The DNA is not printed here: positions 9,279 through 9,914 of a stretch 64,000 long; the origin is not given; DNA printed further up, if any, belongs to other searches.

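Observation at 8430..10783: Tandem, translationally coupled pentapeptide-repeat proteins sharing an unassigned C-terminal domain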

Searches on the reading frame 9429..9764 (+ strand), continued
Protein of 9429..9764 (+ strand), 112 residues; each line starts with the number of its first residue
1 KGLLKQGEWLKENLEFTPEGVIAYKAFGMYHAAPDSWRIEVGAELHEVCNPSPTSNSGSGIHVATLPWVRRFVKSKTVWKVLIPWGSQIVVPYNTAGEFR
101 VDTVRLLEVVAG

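Call 50: find_encoding_contigs(protein=P0313, flank=8000, max_places=2)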
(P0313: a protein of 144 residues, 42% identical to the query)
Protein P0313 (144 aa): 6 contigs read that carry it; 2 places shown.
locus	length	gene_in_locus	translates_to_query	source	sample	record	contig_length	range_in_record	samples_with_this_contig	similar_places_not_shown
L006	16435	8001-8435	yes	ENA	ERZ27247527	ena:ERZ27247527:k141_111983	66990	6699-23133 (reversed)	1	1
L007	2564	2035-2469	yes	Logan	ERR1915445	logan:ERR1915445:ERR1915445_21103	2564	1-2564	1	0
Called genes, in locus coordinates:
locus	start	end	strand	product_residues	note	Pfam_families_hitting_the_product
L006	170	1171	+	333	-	-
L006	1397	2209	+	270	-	PF00763:THF_DHG_CYH, PF02882:THF_DHG_CYH_C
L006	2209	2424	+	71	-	-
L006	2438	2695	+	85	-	-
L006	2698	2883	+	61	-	-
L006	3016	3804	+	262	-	-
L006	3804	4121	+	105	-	-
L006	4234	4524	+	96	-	-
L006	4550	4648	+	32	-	-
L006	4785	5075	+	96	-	-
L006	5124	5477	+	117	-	-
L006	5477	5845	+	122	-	-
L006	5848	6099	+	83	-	PF19791:DUF6275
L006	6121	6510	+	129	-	PF00436:SSB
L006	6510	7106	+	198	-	-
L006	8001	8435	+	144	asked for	PF00805:Pentapeptide (weak)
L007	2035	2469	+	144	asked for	PF00805:Pentapeptide (weak)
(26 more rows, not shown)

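Call 53: find_related_loci(query=A1, collection=viral_contigs, flank=6000)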
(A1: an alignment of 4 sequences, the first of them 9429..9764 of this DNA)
Query A1 (112 aa) in viral_contigs; peptide patterns used: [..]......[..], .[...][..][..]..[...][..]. (x = any residue, [..] = any of these).
53 stretches matched a pattern; 39 encode a relative of the query (tblastn E <= 1e-3); 39 distinct loci.
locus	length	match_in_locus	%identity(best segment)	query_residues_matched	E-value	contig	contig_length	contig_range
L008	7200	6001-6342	44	1-110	8e-29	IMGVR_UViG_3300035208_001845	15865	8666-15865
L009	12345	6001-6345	43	1-109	3e-28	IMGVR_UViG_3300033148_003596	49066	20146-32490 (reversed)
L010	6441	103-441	49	1-110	7e-28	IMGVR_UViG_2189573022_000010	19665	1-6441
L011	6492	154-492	43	1-110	2e-27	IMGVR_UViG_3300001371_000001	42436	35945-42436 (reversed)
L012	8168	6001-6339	44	1-110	2e-26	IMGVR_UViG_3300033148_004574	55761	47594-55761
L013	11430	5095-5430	45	1-110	5e-26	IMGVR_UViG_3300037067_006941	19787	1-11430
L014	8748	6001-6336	38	1-110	9e-26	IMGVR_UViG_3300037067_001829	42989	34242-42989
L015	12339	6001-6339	43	1-110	1e-25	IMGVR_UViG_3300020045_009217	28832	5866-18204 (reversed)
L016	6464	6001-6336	44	2-110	3e-24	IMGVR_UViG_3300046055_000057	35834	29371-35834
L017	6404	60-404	38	1-111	3e-24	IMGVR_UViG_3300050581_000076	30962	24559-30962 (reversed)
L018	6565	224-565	39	1-111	1e-23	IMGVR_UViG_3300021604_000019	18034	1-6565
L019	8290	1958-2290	41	1-108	5e-23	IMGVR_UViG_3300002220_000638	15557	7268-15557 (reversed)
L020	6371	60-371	42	8-108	3e-22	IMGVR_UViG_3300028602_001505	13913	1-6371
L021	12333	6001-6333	39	1-110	5e-22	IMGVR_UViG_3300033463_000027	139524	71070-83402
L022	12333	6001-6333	40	1-110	8e-22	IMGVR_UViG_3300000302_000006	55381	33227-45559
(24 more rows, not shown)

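Call 54: find_related_loci(query=A1, collection=genome_contigs, flank=6000)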
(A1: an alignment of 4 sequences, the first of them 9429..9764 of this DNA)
Query A1 (112 aa) in genome_contigs; peptide patterns used: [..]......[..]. (x = any residue, [..] = any of these).
13 stretches matched a pattern; 11 encode a relative of the query (tblastn E <= 1e-3); 11 distinct loci.
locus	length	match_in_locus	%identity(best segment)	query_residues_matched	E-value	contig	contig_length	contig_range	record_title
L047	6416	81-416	38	1-110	6e-26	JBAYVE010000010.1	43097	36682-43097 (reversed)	MAG: Patescibacteria group bacterium isolate SO_2016_LW3_52 scaffold01306_LW162_2016, whole genome shotgun sequence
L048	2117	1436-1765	43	2-110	5e-26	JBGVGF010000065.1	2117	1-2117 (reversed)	MAG: Faecalimonas sp. isolate fecal_MAG_373 fecal_MAG_373_contig_0067, whole genome shotgun sequence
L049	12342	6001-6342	40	1-112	6e-26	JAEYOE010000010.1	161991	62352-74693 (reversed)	MAG: Bacillota bacterium isolate OH_CBB_13 k127_1554018, whole genome shotgun sequence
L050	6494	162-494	42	1-110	2e-25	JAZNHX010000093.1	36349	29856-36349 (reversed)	MAG: Faecalimonas sp. isolate T1900044688_TS20190154.MAGScoT_cleanbin_000031 SGB_1742_k141_2235777, whole genome shotgun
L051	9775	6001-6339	43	1-110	4e-24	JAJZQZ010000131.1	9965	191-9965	MAG: Actinomycetes bacterium isolate SKS1.bin6 NODE_11962_length_9965_cov_1.800163, whole genome shotgun sequence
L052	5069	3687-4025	38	2-112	1e-23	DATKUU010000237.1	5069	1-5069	MAG TPA_asm: Phycisphaerae bacterium isolate SMAG_U14115 k141_1585896, whole genome shotgun sequence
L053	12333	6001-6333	41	1-110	3e-23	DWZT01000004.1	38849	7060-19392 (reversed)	MAG TPA_asm: Candidatus Mediterraneibacter cottocaccae isolate CHK192-87 CHK192__C1776_L38849_SAMEA5754836, whole genome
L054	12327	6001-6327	39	8-112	5e-23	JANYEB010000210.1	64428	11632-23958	MAG: Chitinophagaceae bacterium isolate 337R_metabinner_11 337R_k141_881000, whole genome shotgun sequence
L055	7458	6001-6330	41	2-110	2e-22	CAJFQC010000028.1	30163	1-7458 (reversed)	uncultured Ruminococcus sp. isolate Chicken_1_mag_90 genome assembly, contig: MAGpy_11413_1_idba_bin_90_fascaffold_1824,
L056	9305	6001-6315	38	8-107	5e-21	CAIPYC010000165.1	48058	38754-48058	MAG: uncultured cyanobacterium isolate Ki2-D3_bin-0622 genome assembly, contig: bin-0622:165/205, whole genome shotgun s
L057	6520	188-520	39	1-110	6e-21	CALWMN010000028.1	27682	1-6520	MAG: uncultured Mediterraneibacter sp. isolate BRZ_IA__bin33 genome assembly, contig: BRZ_IA__NODE_1268_length_27682_cov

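Call 64: search_protein_families(library=ncbifam, proteins=[window:9429-9764:+], max_evalue=0.1)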
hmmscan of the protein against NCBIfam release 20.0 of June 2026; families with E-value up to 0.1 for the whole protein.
window:9429-9764:+ (112 aa): 0 families

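Call 65: search_protein_families(library=padloc, proteins=[window:9429-9764:+], max_evalue=0.1)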
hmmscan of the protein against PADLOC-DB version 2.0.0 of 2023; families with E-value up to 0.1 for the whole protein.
window:9429-9764:+ (112 aa): 0 families

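Call 74: search_protein_families(library=pfam, proteins=[P0055, P0061, P0084, P0092, P0021, P0034, P0049, P0065, P0078, P0082], max_evalue=0.01)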
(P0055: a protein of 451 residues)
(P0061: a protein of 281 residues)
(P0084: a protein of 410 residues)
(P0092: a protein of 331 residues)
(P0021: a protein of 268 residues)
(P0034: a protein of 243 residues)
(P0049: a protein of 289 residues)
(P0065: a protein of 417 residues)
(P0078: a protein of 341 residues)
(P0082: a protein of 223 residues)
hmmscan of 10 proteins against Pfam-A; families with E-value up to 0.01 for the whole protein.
P0055 (451 aa): 4 families
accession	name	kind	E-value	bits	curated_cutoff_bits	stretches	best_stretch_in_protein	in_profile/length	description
PF00805.28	Pentapeptide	-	2.4e-56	187.2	20.2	7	271-309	1-39/40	Pentapeptide repeats (8 copies)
PF13599.13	Pentapeptide_4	-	5.7e-17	62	38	4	210-273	10-73/78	Pentapeptide repeat region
PF25296.1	Decapeptide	-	1e-10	41.7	45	1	264-320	13-69/74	Decapeptide repeat region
PF06403.16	Lamprin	-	4.8e-05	23.6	34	0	228-257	44-73/91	Lamprin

P0061 (281 aa): 1 family
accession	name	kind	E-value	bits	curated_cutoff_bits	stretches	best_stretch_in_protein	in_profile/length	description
PF00805.28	Pentapeptide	-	0.0046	16.9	20.2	0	147-164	23-40/40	Pentapeptide repeats (8 copies)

P0084 (410 aa): 4 families
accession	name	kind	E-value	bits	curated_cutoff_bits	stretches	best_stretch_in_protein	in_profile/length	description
PF00805.28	Pentapeptide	-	3e-40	135.8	20.2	4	149-187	1-39/40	Pentapeptide repeats (8 copies)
PF13599.13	Pentapeptide_4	-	2.6e-17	63.1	38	3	150-225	2-77/78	Pentapeptide repeat region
PF13576.12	Pentapeptide_3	-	2.4e-08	34.5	27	0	178-219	3-47/48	Pentapeptide repeats (9 copies)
PF25296.1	Decapeptide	-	3.2e-08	33.8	45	0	243-290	9-56/74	Decapeptide repeat region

P0092 (331 aa): 3 families
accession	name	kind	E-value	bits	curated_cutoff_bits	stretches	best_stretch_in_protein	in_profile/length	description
PF00805.28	Pentapeptide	-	2.7e-18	65.6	20.2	2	176-214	1-39/40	Pentapeptide repeats (8 copies)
PF13599.13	Pentapeptide_4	-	2.6e-09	37.4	38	1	147-214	2-69/78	Pentapeptide repeat region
PF25296.1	Decapeptide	-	5.9e-09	36.1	45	1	147-213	6-72/74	Decapeptide repeat region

P0021 (268 aa): 3 families
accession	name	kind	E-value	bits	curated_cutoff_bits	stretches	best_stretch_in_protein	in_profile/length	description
PF00805.28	Pentapeptide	-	4.9e-12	45.6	20.2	2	125-155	1-31/40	Pentapeptide repeats (8 copies)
PF13599.13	Pentapeptide_4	-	1.3e-07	32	38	1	92-154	13-75/78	Pentapeptide repeat region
PF13576.12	Pentapeptide_3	-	0.00068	20.3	27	0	118-150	2-36/48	Pentapeptide repeats (9 copies)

P0034 (243 aa): 3 families
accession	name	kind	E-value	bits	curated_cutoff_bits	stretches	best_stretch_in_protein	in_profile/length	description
PF00805.28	Pentapeptide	-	4.6e-13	48.9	20.2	1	87-125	2-40/40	Pentapeptide repeats (8 copies)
PF13576.12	Pentapeptide_3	-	0.00027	21.5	27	1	87-121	11-47/48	Pentapeptide repeats (9 copies)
PF13599.13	Pentapeptide_4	-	0.0065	16.9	38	0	82-126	32-76/78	Pentapeptide repeat region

P0049 (289 aa): 5 families
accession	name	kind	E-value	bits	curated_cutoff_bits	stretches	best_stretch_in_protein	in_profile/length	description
PF00805.28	Pentapeptide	-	2.7e-31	107.2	20.2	3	116-154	1-39/40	Pentapeptide repeats (8 copies)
PF13576.12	Pentapeptide_3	-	2.4e-08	34.5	27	2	90-126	9-47/48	Pentapeptide repeats (9 copies)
PF13599.13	Pentapeptide_4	-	1e-07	32.3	38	1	95-163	10-78/78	Pentapeptide repeat region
PF25296.1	Decapeptide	-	1.2e-06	28.7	45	1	94-164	3-73/74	Decapeptide repeat region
PF18346.7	SH3_15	-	0.0021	18.8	24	1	4-54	1-61/67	Mind bomb SH3 repeat domain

P0065 (417 aa): 4 families
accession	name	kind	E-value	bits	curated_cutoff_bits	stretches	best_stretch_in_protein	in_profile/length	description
PF00805.28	Pentapeptide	-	1.1e-53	178.7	20.2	5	226-265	1-40/40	Pentapeptide repeats (8 copies)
PF13576.12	Pentapeptide_3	-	1.1e-19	70.8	27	3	220-261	3-47/48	Pentapeptide repeats (9 copies)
PF13599.13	Pentapeptide_4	-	3.1e-15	56.4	38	2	171-238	11-78/78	Pentapeptide repeat region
PF25296.1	Decapeptide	-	0.0015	18.8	45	0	186-242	15-71/74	Decapeptide repeat region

P0078 (341 aa): 3 families
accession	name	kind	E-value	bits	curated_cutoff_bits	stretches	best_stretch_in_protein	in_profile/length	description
PF00805.28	Pentapeptide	-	2.5e-37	126.5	20.2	3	153-192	1-40/40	Pentapeptide repeats (8 copies)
PF13599.13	Pentapeptide_4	-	2.2e-12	47.3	38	1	154-228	2-76/78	Pentapeptide repeat region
PF13576.12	Pentapeptide_3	-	9.3e-11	42.2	27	1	181-214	2-37/48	Pentapeptide repeats (9 copies)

P0082 (223 aa): 0 families

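Call 89: find_encoding_contigs(protein=P0317, flank=3000, max_places=2)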
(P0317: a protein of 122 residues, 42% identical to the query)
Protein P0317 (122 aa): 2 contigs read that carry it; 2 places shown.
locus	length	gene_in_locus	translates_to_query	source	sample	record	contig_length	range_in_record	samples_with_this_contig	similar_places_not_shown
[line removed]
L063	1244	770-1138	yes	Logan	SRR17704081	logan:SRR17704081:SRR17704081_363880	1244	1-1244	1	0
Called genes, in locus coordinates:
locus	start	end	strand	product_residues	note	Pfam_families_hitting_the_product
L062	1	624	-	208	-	?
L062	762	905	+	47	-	-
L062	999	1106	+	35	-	-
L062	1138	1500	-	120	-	PF12844:HTH_19, PF13443:HTH_26 (weak), PF13560:HTH_31, PF01381:HTH_3, PF22495:HTH_92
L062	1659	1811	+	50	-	-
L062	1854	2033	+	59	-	-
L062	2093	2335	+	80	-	-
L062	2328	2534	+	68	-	-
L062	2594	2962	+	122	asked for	-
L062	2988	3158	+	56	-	-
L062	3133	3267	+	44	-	-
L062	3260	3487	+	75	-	-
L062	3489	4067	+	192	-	PF04404:ERF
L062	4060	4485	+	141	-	PF00436:SSB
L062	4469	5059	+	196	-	PF01807:Zn_ribbon_DnaG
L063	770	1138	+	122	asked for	-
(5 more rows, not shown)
